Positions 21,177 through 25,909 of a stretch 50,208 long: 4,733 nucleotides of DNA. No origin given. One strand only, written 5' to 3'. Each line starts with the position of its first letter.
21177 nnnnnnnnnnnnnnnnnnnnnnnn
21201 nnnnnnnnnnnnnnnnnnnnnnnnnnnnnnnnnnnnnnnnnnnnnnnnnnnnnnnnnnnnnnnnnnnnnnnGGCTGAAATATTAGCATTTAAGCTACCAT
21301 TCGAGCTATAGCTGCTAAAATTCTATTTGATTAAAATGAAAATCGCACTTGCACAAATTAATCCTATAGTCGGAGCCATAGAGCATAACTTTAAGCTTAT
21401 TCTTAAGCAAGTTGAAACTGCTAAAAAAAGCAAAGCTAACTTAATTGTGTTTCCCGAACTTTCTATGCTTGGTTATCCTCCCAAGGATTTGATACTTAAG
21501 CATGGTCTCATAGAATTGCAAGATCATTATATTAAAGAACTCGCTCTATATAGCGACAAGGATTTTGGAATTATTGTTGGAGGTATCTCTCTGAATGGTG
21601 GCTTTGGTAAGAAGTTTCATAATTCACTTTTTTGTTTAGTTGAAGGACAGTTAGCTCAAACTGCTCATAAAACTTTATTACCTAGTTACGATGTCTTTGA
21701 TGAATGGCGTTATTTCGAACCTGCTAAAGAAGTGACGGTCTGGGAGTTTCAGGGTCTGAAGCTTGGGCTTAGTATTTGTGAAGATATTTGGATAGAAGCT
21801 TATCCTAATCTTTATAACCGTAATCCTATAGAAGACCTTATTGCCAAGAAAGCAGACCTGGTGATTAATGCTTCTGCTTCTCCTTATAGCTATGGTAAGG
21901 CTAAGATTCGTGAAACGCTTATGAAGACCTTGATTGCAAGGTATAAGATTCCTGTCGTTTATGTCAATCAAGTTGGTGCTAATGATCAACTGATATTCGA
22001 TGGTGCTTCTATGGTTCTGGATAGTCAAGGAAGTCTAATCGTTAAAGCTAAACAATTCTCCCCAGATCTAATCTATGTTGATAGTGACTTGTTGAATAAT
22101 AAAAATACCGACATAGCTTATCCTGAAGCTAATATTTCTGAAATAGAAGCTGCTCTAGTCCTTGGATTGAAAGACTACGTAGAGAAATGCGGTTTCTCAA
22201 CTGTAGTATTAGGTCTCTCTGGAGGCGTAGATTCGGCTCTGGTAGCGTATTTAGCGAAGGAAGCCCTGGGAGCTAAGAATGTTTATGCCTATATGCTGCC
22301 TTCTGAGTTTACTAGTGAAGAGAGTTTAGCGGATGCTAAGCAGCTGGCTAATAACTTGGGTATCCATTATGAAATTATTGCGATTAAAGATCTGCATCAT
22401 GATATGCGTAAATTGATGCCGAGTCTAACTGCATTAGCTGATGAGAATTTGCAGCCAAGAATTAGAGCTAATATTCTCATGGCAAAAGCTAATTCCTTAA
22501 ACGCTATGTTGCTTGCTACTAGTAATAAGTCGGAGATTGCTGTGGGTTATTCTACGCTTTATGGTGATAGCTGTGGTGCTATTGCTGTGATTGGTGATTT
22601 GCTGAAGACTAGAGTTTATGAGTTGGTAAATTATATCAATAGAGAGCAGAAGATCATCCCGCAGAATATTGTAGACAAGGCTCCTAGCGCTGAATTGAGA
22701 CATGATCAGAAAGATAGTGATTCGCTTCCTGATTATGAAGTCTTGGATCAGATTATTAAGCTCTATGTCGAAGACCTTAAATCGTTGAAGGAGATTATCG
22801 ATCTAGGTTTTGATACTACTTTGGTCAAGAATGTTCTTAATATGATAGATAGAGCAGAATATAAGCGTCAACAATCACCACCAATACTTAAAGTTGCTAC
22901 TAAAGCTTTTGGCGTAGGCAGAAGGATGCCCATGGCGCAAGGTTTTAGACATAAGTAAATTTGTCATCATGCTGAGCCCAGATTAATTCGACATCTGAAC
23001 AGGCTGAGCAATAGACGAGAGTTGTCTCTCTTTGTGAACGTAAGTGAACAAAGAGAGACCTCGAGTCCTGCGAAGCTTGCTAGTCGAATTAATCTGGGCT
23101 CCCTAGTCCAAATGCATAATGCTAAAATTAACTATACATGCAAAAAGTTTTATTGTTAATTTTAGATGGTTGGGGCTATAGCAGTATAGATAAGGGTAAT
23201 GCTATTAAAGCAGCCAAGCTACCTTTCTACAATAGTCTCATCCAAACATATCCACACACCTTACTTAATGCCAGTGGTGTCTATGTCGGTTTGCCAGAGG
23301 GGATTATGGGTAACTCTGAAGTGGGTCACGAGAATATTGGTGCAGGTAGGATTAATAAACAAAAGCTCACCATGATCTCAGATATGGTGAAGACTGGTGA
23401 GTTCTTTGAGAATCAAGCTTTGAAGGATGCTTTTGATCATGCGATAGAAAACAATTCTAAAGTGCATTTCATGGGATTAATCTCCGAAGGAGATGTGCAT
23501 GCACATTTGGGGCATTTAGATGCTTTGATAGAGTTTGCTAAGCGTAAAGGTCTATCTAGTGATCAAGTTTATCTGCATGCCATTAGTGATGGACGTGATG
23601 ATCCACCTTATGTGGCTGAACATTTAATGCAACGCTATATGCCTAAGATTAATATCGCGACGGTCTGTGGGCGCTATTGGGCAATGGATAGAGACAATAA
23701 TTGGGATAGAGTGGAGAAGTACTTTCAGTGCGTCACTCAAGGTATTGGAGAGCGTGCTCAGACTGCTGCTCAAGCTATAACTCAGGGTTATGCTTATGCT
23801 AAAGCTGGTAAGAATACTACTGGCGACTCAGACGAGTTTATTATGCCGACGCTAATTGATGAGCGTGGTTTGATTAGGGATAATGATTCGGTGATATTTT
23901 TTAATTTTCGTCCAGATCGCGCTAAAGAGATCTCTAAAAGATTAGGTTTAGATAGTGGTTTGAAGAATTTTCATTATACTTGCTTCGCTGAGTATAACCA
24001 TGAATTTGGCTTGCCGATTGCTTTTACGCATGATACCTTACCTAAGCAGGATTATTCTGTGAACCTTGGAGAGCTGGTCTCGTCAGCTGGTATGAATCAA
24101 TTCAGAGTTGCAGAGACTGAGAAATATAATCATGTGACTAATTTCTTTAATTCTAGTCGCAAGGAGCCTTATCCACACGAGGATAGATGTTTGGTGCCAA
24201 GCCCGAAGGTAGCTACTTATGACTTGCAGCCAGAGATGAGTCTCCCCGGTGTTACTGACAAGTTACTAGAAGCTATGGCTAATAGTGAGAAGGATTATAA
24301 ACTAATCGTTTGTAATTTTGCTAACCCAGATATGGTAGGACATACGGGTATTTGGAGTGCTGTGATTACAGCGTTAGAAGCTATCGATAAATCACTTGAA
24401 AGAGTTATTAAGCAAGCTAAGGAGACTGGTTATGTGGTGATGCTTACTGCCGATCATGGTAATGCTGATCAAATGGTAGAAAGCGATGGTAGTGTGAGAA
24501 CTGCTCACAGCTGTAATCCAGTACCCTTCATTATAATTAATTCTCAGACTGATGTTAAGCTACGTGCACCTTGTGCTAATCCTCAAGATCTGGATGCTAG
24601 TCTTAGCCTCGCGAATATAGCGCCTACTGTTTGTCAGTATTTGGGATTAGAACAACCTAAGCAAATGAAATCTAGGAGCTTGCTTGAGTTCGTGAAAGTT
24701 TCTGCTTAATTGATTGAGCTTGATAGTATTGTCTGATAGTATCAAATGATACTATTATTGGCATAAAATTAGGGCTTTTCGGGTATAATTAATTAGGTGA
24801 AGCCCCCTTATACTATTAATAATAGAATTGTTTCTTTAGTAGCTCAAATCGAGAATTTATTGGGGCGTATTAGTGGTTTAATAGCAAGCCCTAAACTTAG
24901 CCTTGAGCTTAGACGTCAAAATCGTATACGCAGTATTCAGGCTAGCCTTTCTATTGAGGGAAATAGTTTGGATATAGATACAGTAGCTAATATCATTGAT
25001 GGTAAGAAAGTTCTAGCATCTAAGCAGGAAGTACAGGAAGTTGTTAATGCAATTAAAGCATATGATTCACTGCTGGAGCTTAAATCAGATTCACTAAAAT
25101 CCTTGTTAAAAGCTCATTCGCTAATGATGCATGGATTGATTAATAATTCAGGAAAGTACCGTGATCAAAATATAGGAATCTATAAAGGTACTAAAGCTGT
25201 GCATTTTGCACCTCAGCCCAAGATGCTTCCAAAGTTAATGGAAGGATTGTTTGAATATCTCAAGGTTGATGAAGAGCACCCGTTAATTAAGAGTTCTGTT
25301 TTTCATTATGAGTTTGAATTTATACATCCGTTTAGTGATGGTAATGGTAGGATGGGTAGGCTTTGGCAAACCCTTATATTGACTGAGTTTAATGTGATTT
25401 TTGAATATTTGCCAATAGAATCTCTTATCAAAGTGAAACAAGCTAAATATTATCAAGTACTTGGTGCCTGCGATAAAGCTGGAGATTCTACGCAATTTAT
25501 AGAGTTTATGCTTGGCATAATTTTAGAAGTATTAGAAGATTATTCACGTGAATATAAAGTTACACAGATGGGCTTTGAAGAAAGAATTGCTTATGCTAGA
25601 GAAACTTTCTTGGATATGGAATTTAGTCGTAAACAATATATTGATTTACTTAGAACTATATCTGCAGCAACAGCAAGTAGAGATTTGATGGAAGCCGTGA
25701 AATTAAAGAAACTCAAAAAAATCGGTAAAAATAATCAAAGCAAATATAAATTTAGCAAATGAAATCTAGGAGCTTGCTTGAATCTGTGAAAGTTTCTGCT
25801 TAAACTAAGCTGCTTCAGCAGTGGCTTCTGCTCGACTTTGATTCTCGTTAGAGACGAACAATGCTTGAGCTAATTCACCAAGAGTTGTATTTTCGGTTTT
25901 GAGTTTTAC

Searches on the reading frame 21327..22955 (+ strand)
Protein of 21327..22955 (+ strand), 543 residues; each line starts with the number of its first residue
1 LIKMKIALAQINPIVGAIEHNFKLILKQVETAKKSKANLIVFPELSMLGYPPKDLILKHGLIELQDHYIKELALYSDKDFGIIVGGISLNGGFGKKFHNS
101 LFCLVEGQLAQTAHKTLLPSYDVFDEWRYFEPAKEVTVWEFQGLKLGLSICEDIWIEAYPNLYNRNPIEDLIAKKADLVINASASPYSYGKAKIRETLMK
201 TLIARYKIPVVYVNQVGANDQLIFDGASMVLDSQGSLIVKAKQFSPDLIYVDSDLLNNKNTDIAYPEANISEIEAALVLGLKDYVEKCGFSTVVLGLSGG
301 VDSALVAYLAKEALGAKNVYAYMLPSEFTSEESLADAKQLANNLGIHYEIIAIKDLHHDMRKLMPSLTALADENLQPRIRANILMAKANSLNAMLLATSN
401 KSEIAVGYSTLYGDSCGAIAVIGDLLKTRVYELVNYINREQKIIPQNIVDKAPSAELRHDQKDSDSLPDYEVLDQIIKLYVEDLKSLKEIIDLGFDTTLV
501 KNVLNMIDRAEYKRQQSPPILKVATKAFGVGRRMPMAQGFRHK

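Call 19: search_protein_families(library=pfam, proteins=[window:21327-22955:+], max_evalue=0.00001)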
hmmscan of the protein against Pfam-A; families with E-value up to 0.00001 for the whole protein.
window:21327-22955:+ (543 aa): 2 families
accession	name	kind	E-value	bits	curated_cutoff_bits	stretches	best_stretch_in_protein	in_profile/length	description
PF02540.23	NAD_synthase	-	4.2e-75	252.5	21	1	276-516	4-241/242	NAD synthase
PF00795.27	CN_hydrolase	-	3.3e-26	92.6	23.2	1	5-255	1-248/256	Carbon-nitrogen hydrolase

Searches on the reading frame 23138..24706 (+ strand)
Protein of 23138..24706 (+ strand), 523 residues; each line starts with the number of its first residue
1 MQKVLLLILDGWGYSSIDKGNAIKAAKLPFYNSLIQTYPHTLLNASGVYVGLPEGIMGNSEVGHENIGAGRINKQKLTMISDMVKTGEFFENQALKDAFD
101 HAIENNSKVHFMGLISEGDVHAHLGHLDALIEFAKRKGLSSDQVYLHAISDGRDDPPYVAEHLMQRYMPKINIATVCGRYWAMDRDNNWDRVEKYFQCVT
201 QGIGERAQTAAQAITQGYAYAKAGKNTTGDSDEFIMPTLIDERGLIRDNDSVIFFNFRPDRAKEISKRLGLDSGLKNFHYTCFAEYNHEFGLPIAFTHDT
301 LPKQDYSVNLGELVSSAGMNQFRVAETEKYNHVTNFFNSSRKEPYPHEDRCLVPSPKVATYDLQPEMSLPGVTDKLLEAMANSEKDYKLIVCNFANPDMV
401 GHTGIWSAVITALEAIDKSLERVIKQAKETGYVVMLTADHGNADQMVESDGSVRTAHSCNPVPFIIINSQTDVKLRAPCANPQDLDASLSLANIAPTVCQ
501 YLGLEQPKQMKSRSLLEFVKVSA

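Call 19: search_protein_families(library=pfam, proteins=[window:23138-24706:+], max_evalue=0.00001)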
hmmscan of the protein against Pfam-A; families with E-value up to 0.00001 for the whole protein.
window:23138-24706:+ (523 aa): 3 families
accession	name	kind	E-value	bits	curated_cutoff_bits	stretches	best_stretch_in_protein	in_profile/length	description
PF01676.23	Metalloenzyme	-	3.7e-73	246.6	24.3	1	2-505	1-251/252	Metalloenzyme superfamily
PF06415.18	iPGM_N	-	2.4e-61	207.4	27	1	80-287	1-216/217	BPG-independent PGAM N-terminus (iPGM_N)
PF01663.27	Phosphodiest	-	2.6e-08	34.3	23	1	362-444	129-223/342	Type I phosphodiesterase / nucleotide pyrophosphatase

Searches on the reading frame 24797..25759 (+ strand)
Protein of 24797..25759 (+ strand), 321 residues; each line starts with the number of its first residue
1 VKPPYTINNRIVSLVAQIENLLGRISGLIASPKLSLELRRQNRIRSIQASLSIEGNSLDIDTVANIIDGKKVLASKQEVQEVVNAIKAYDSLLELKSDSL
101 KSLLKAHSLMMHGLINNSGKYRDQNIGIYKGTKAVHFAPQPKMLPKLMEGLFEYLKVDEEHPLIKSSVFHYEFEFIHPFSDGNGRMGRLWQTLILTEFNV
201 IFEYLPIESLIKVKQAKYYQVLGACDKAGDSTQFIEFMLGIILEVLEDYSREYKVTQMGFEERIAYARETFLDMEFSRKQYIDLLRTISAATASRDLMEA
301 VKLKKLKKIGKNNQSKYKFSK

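Call 19: search_protein_families(library=pfam, proteins=[window:24797-25759:+], max_evalue=0.00001)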
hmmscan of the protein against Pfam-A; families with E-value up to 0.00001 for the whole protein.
window:24797-25759:+ (321 aa): 1 family
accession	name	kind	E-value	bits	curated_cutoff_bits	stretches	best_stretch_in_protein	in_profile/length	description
PF02661.23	Fic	-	9e-22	78.2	24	1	100-195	4-93/93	Fic/DOC family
